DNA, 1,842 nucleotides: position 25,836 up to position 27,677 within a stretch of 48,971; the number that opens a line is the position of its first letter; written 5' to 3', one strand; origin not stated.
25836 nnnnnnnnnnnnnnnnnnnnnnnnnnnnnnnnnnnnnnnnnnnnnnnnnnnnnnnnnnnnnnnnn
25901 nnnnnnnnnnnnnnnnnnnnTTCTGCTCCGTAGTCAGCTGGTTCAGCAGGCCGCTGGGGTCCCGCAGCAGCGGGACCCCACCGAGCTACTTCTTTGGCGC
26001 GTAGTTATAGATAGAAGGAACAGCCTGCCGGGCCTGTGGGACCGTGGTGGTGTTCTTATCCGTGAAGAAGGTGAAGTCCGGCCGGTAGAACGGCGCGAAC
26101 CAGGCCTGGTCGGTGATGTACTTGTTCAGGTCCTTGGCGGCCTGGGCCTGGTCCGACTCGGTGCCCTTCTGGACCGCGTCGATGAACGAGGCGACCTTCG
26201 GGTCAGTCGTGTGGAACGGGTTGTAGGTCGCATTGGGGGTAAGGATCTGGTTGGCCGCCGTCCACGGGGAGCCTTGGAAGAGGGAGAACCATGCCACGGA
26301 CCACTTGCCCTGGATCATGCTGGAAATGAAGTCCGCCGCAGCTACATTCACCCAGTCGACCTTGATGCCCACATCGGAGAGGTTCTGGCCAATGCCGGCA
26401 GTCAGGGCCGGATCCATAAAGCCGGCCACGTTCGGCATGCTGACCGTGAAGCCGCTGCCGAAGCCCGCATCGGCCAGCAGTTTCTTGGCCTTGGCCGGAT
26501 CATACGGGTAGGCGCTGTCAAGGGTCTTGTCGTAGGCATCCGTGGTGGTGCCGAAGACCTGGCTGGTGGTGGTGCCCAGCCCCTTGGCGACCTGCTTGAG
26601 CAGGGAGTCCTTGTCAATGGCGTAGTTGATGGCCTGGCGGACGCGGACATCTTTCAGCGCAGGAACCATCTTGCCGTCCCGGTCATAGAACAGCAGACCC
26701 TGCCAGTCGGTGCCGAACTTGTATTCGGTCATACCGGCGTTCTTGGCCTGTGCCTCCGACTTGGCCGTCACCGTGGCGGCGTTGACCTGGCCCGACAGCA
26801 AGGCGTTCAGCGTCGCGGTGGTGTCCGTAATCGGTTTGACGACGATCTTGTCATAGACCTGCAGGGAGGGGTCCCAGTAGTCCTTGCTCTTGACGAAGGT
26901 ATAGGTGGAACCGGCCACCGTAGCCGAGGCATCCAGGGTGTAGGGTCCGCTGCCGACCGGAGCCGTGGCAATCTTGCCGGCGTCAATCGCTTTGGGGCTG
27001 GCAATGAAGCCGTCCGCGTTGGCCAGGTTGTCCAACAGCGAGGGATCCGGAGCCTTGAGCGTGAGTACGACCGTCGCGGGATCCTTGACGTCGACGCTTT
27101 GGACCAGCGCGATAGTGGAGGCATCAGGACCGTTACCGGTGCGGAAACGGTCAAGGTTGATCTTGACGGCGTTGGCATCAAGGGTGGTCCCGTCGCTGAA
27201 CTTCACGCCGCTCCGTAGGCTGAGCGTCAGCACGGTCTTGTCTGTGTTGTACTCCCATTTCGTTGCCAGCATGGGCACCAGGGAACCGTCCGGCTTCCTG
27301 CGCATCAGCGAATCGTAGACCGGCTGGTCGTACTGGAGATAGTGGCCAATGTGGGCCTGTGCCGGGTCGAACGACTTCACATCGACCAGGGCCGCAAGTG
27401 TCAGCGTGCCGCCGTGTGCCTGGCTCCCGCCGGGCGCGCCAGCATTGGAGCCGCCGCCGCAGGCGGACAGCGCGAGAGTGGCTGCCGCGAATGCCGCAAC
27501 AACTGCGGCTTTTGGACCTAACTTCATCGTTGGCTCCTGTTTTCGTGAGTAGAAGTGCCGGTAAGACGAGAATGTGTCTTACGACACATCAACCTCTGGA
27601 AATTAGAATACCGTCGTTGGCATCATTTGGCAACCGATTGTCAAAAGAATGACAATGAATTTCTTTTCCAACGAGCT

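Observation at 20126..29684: Opp/Dpp-type ABC importer sandwiched between two Gfo/Idh/MocA + TIM-barrel enzyme pairs: candidate uncharacterised keto-sugar (oxidative glycoside/cyclitol/conjugate) catabolic system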

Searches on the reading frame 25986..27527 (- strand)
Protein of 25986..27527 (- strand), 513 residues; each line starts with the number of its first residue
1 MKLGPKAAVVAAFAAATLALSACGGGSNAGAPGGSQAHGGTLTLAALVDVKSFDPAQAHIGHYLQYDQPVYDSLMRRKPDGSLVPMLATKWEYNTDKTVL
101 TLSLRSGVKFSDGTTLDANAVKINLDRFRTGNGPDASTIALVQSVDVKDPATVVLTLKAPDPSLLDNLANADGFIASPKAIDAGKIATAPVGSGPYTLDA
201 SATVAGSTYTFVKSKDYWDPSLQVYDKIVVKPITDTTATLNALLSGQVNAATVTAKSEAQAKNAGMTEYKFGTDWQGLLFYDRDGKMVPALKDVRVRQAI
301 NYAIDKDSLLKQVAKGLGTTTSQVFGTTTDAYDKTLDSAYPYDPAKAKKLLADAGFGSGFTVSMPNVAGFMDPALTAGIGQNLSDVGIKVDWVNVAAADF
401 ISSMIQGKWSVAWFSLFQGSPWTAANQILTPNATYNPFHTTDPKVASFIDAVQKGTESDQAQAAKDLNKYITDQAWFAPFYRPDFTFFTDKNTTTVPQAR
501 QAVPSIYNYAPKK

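Call 3: search_protein_families(library=pfam, proteins=[window:25986-27527:-])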
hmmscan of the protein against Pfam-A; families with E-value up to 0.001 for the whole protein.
window:25986-27527:- (513 aa): 1 family
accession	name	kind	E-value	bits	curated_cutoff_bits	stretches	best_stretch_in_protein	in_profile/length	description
PF00496.27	SBP_bac_5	-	1.2e-68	232.4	32.4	1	83-424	2-354/368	Bacterial extracellular solute-binding proteins, family 5 Middle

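Call 4: search_protein_families(library=ncbifam, proteins=[window:25986-27527:-])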
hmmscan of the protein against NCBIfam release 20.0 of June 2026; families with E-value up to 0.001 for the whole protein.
window:25986-27527:- (513 aa): 11 families
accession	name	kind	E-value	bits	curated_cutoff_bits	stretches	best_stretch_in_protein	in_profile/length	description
TIGR02294.1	nickel_nikA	equivalog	7.8e-40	136.8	393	1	40-359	6-330/501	nickel ABC transporter substrate-binding protein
NF011942.0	PRK15413.1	equivalog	6.4e-36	124.1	594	1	53-397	41-385/512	glutathione ABC transporter substrate-binding protein GsiB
TIGR04028.1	SBP_KPN_01854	hypoth_equivalog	1.3e-33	116.3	468.5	1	72-359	32-334/509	TIGR04028 family ABC transporter substrate-binding protein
NF047575.1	opine_bind_CntA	exception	1.4e-33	116.2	800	1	8-357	7-361/535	staphylopine-dependent metal ABC transporter substrate-binding lipoprotein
NF045468.1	Opp5A_nikA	equivalog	2.2e-33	115.5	600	1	21-473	2-449/488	nickel ABC transporter substrate-binding protein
NF045467.1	Opp4A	equivalog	3.7e-29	101.4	650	1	35-356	30-380/556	oligopeptide ABC transporter substrate-binding protein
NF043070.1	DppA_dipep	equivalog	2.1e-18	66.2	1005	1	65-365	55-377/535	dipeptide ABC transporter periplasmic-binding protein DppA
NF011684.0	PRK15104.1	equivalog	4.9e-16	58.5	947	2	187-480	205-508/543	oligopeptide ABC transporter substrate-binding protein OppA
NF011689.0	PRK15109.1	equivalog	5e-16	58.5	560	1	142-395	157-416/547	ABC transporter substrate-binding protein SapA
NF007287.0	PRK09755.1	equivalog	6.5e-06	25.2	1098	0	64-127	57-120/535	ABC transporter substrate-binding protein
NF010149.0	PRK13626.1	equivalog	5.8e-05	21.9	476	1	70-198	150-273/552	HTH-type transcriptional regulator SgrR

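Call 8: search_solved_structures(query=window:25986-27527:-, max_evalue=1e-10)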
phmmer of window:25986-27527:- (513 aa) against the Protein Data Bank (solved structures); distinct sequences matched with E-value up to 1e-10: 50.
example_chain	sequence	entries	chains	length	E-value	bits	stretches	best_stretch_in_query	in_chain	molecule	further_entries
5u4o_A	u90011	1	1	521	3.7e-41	144.7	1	15-479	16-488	ABC transporter substrate-binding protein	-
1uqw_A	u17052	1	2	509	2.6e-30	108.9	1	68-409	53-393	PUTATIVE BINDING PROTEIN YLIB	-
8upi_A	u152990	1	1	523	3.1e-29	105.4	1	37-403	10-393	Peptide ABC transporter substrate-binding protein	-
7kz8_A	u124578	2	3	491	1e-27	100.4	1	38-483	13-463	Peptide/nickel transport system substrate-binding protein AapF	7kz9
4oer_A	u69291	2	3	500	1.6e-26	96.4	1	67-357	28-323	NikA protein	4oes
6hlx_A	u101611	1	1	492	1.7e-25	93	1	72-391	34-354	AgaA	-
4wed_A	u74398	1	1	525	1.8e-23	86.4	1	35-358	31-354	ABC transporter, periplasmic solute-binding protein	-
4oet_A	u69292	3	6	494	2.8e-23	85.7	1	68-357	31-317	Putative peptide ABC-transport system periplasmic peptide-binding protein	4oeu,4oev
5yh8_A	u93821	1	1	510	3.9e-23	85.3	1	44-360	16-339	Nickel ABC transporter substrate-binding protein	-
5yhe_A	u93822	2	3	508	4.3e-23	85.1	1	45-360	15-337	Nickel ABC transporter substrate-binding protein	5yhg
5yh5_A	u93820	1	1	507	4.4e-23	85.1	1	45-360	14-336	Nickel ABC transporter substrate-binding protein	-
3m8u_A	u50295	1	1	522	1.6e-21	79.9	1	53-412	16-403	Heme-binding protein A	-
6tfq_A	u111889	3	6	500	3.2e-20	75.7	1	49-365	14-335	ABC transporter substrate-binding protein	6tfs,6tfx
2noo_A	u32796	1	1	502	1.2e-19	73.7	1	64-356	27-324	Nickel-binding periplasmic protein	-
6ofq_A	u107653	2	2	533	1.6e-19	73.3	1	141-390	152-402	Heme-binding protein A / AI-2 binding protein A | Heme-binding protein A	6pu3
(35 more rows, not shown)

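Call 47: find_homologous_proteins(query=window:25986-27527:-, max_evalue=1e-30)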
Query window:25986-27527:- (513 aa): 1860 proteins with E <= 1e-30 among 8000 candidates; the best 120 are listed.
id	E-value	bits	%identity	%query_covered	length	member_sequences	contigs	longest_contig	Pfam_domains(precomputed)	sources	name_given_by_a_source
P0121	0.0e+0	1139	100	100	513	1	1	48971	PF00496.28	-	-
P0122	0.0e+0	1056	90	100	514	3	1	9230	PF00496.28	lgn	-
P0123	1.6e-294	995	85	100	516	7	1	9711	PF00496.28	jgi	jgi:peptide/nickel transport system substrate-binding protein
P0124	4.2e-265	898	77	100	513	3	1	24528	PF00496.28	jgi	jgi:peptide/nickel transport system substrate-binding protein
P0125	4.6e-261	885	79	92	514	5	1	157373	PF00496.28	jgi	jgi:peptide/nickel transport system substrate-binding protein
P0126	2.4e-260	883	76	100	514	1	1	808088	PF00496.28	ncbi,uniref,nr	ncbi:ABC transporter substrate-binding protein [Microbacterium sp. STN6]|uniref:ABC transporter subs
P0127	2.6e-260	882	78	94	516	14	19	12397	PF00496.28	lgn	-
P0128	2.9e-257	872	80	93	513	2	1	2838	PF00496.28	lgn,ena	-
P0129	6.7e-255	865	77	93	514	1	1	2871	PF00496.28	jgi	jgi:ABC-type dipeptide transport system, periplasmic component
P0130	4.5e-252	855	77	92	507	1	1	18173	PF00496.28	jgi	jgi:peptide/nickel transport system substrate-binding protein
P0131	1.3e-251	854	75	100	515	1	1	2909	PF00496.28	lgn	-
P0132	9.1e-251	851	75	100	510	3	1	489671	PF00496.28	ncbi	-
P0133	4.7e-249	845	76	93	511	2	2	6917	PF00496.28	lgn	-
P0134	2.0e-246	837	76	93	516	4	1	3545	PF00496.28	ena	-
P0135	3.4e-244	829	76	91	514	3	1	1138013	PF00496.28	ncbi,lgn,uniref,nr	ncbi:peptide/nickel transport system substrate-binding protein [Curtobacterium pusillum]|uniref:Pept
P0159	5.4e-211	720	63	100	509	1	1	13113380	PF00496.28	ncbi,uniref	ncbi:ABC transporter substrate-binding protein [Dactylosporangium sp. CA-233914]|uniref:ABC transpor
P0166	1.1e-197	676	62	100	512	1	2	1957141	PF00496.28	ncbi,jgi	jgi:peptide/nickel transport system substrate-binding protein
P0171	3.9e-191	654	61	100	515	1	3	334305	PF00496.28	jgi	jgi:peptide/nickel transport system substrate-binding protein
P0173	7.1e-190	650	58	92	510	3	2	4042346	PF00496.28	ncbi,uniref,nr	ncbi:ABC transporter substrate-binding protein [Tomitella cavernea]|uniref:ABC transporter substrate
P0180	6.5e-165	568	52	92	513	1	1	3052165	PF00496.28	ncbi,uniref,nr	ncbi:peptide/nickel transport system substrate-binding protein [Paramicrobacterium humi]|uniref:Pept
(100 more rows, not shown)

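Call 48: find_encoding_contigs(protein=P0159, flank=10000, max_places=1)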
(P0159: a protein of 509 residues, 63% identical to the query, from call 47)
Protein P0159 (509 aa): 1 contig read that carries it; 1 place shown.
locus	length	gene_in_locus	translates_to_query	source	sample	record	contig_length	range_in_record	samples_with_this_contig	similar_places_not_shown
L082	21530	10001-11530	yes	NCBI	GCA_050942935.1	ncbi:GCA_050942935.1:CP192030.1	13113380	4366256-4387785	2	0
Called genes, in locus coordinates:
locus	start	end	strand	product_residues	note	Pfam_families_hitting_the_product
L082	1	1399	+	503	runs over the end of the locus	PF00171:Aldedh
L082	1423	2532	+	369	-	PF02515:CoA_transf_3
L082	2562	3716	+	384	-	PF02771:Acyl-CoA_dh_N, PF02770:Acyl-CoA_dh_M, PF00441:Acyl-CoA_dh_1, PF08028:Acyl-CoA_dh_2 (weak)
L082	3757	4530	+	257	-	PF00106:adh_short, PF08659:KR, PF13561:adh_short_C2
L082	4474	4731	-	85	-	PF13304:AAA_21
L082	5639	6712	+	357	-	PF13546:DDE_5, PF01609:DDE_Tnp_1 (weak)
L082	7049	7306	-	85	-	-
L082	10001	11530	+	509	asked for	PF00496:SBP_bac_5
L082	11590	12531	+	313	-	PF19300:BPD_transp_1_N, PF00528:BPD_transp_1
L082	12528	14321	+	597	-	PF12911:OppC_N (weak), PF00528:BPD_transp_1, PF00005:ABC_tran, PF08352:oligo_HPY (weak)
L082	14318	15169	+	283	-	PF00005:ABC_tran, PF13304:AAA_21 (faint), PF08352:oligo_HPY (weak)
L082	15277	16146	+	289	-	PF01261:AP_endonuc_2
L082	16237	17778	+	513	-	PF00732:GMC_oxred_N, PF05199:GMC_oxred_C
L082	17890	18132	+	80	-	PF01408:GFO_IDH_MocA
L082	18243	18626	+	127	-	-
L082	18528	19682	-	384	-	PF02661:Fic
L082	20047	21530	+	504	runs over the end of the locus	PF07992:Pyr_redox_2 (faint), PF00070:Pyr_redox (faint), PF01266:DAO, PF01593:Amino_oxidase (faint), PF13450:NAD_binding_8 (weak)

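Call 49: find_encoding_contigs(protein=P0173, flank=10000, max_places=1)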
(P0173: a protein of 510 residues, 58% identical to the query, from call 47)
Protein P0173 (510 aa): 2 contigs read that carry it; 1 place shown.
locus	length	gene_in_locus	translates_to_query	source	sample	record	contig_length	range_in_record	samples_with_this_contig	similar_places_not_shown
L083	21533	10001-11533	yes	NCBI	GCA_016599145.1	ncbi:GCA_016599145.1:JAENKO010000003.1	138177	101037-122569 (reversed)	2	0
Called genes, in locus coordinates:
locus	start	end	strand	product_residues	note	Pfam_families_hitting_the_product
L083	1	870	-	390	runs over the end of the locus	PF09126:NaeI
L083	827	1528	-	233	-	-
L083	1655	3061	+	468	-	-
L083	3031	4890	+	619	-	PF00270:DEAD (faint), PF04851:ResIII (weak), PF00176:SNF2-rel_dom, PF00271:Helicase_C (weak)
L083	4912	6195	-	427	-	PF00145:DNA_methylase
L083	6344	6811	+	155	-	PF03852:Vsr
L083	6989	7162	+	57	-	-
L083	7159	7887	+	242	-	PF00378:ECH_1, PF16113:ECH_2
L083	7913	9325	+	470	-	PF00501:AMP-binding, PF13193:AMP-binding_C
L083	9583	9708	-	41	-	-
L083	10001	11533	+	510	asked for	PF00496:SBP_bac_5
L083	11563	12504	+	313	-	PF19300:BPD_transp_1_N, PF00528:BPD_transp_1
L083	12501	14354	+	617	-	PF12911:OppC_N, PF00528:BPD_transp_1, PF00005:ABC_tran, PF13304:AAA_21 (faint)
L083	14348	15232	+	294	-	PF02463:SMC_N (weak), PF00005:ABC_tran, PF13304:AAA_21 (faint)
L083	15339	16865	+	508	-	-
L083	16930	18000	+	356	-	PF00356:LacI, PF00532:Peripla_BP_1, PF13377:Peripla_BP_3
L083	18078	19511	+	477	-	PF02614:UxaC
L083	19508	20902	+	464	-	PF01232:Mannitol_dh, PF08125:Mannitol_dh_C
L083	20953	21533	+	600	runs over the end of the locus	PF02837:Glyco_hydro_2_N, PF00703:Glyco_hydro_2, PF02836:Glyco_hydro_2_C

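Call 50: find_encoding_contigs(protein=P0122, flank=10000, max_places=1)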
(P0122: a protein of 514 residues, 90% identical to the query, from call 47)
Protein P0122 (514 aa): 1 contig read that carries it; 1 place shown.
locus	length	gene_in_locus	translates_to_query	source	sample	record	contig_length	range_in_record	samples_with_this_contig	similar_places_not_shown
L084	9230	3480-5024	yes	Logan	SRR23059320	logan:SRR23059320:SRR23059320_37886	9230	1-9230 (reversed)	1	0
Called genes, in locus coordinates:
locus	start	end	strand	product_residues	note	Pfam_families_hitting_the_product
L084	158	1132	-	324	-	PF00356:LacI, PF00532:Peripla_BP_1, PF13407:Peripla_BP_4 (weak), PF13377:Peripla_BP_3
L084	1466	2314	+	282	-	PF01261:AP_endonuc_2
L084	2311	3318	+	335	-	PF01408:GFO_IDH_MocA, PF03447:NAD_binding_3, PF02894:GFO_IDH_MocA_C, PF22725:GFO_IDH_MocA_C3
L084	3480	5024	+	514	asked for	PF00496:SBP_bac_5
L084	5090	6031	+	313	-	PF19300:BPD_transp_1_N, PF00528:BPD_transp_1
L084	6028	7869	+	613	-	PF12911:OppC_N, PF00528:BPD_transp_1, PF00005:ABC_tran, PF08352:oligo_HPY (weak)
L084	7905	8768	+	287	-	PF00005:ABC_tran, PF13304:AAA_21 (faint), PF08352:oligo_HPY (weak)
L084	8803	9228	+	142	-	?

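Call 51: search_protein_families(library=ncbifam, proteins=[L083:20953-21531:+, L083:15339-16865:+, L082:15277-16146:+, L082:16237-17778:+], max_evalue=0.00001)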
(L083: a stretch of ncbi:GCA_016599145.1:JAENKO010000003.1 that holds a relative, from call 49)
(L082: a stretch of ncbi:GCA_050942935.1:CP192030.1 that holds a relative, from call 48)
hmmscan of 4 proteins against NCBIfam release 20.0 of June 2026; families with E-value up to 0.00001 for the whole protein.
L083:20953-21531:+ (193 aa): 7 families
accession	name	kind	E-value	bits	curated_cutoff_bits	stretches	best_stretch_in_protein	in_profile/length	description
NF007538.0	PRK10150.1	equivalog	3.6e-73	246.8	544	1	1-192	1-194/607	beta-glucuronidase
NF049890.1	Bet1-4galacdseBT4151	equivalog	1.1e-15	56.6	1500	1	61-151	103-191/952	exo-beta-1,4-galactosidase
NF041462.1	GalA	equivalog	4.3e-10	38.4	900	1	67-189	84-184/763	beta-galactosidase GalA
NF041463.1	GalB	equivalog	2.2e-09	35.7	900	1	63-142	132-210/869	beta-galactosidase GalB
NF050095.1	BetGlucuronLacZ4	equivalog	3.7e-08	31.9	950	1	7-139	11-133/666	beta-glucuronidase LacZ4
NF049891.1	Bet1-4galacdseBT4156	equivalog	1.6e-07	29.6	1700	1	68-190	80-190/946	exo-beta-1,4-galactosidase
NF052611.1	beta_gal_Bga2A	equivalog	3.9e-06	25.2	999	0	68-192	116-222/1007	beta-galactosidase, LacZ type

L083:15339-16865:+ (508 aa): 0 families

L082:15277-16146:+ (289 aa): 1 family
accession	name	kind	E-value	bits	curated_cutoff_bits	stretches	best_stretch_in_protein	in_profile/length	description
TIGR04379.1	myo_inos_iolE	equivalog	3.3e-14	53.1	290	1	110-278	124-287/290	myo-inosose-2 dehydratase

L082:16237-17778:+ (513 aa): 5 families
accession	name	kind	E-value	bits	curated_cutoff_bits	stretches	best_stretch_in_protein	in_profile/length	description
TIGR02462.1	pyranose_ox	equivalog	5e-41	141.2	544.9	2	366-504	408-547/548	pyranose oxidase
TIGR03970.1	mycofact_MftG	equivalog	1.6e-19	70.3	387.45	2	401-500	385-486/487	mycofactocin dehydrogenase MftG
NF002550.0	PRK02106.1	subfamily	2.6e-16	59.2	605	1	210-297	192-276/563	choline dehydrogenase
TIGR01810.1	betA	equivalog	5.3e-13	48.5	732.1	0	436-500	462-526/532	choline dehydrogenase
TIGR04542.1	GMC_mycofac_2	equivalog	1.3e-06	27.7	400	0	188-294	134-238/425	mycofactocin system GMC family oxidoreductase MftG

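Call 52: find_encoding_contigs(protein=P0166, flank=10000, max_places=1)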
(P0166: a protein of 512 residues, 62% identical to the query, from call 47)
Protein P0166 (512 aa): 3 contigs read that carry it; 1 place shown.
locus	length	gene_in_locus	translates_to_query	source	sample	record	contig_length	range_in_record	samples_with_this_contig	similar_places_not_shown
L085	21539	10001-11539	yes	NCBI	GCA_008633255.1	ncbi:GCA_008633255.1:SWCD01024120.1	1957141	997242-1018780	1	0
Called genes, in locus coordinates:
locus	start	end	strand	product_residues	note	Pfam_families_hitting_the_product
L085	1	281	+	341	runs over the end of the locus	PF22700:MVD-like_N, PF00288:GHMP_kinases_N, PF18376:MDD_C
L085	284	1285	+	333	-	PF00288:GHMP_kinases_N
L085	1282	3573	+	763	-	PF00368:HMG-CoA_red, PF00288:GHMP_kinases_N, PF08544:GHMP_kinases_C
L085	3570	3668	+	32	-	-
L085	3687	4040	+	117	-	-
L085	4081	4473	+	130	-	PF02656:DUF202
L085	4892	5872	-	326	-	PF03781:FGE-sulfatase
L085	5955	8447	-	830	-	PF00933:Glyco_hydro_3, PF01915:Glyco_hydro_3_C, PF14310:Fn3-like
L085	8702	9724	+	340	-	PF00356:LacI, PF13377:Peripla_BP_3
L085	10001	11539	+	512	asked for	PF00496:SBP_bac_5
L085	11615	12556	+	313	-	PF19300:BPD_transp_1_N, PF00528:BPD_transp_1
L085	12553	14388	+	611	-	PF12911:OppC_N (weak), PF00528:BPD_transp_1, PF00005:ABC_tran, PF13304:AAA_21 (faint)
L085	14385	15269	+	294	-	PF00005:ABC_tran, PF13304:AAA_21 (faint)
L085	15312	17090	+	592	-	PF00884:Sulfatase, PF16347:SGSH_C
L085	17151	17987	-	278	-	PF01061:ABC2_membrane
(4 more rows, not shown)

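Call 53: find_encoding_contigs(protein=P0171, flank=10000, max_places=1)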
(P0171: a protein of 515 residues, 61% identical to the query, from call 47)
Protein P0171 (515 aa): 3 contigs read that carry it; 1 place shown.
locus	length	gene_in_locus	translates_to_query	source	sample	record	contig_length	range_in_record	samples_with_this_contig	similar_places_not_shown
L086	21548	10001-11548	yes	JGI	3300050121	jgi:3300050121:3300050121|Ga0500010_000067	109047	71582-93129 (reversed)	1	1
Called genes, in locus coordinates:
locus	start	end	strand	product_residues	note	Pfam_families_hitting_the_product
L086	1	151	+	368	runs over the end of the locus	PF01408:GFO_IDH_MocA, PF22725:GFO_IDH_MocA_C3 (weak)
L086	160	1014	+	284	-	PF01557:FAA_hydrolase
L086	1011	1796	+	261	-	-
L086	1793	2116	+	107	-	PF05336:rhaM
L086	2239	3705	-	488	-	PF03446:NAD_binding_2, PF00393:6PGD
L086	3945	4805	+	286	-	PF01261:AP_endonuc_2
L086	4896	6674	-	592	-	PF00933:Glyco_hydro_3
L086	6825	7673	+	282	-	PF01261:AP_endonuc_2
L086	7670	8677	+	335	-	PF01408:GFO_IDH_MocA, PF03447:NAD_binding_3 (weak), PF02894:GFO_IDH_MocA_C, PF22725:GFO_IDH_MocA_C3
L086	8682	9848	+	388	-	PF01408:GFO_IDH_MocA, PF02894:GFO_IDH_MocA_C, PF22725:GFO_IDH_MocA_C3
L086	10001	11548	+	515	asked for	PF00496:SBP_bac_5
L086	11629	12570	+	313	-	PF19300:BPD_transp_1_N, PF00528:BPD_transp_1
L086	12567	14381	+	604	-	PF12911:OppC_N, PF00528:BPD_transp_1, PF00005:ABC_tran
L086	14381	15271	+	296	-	PF00005:ABC_tran, PF13304:AAA_21 (faint), PF08352:oligo_HPY (weak)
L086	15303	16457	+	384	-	PF01408:GFO_IDH_MocA, PF22725:GFO_IDH_MocA_C3, PF02894:GFO_IDH_MocA_C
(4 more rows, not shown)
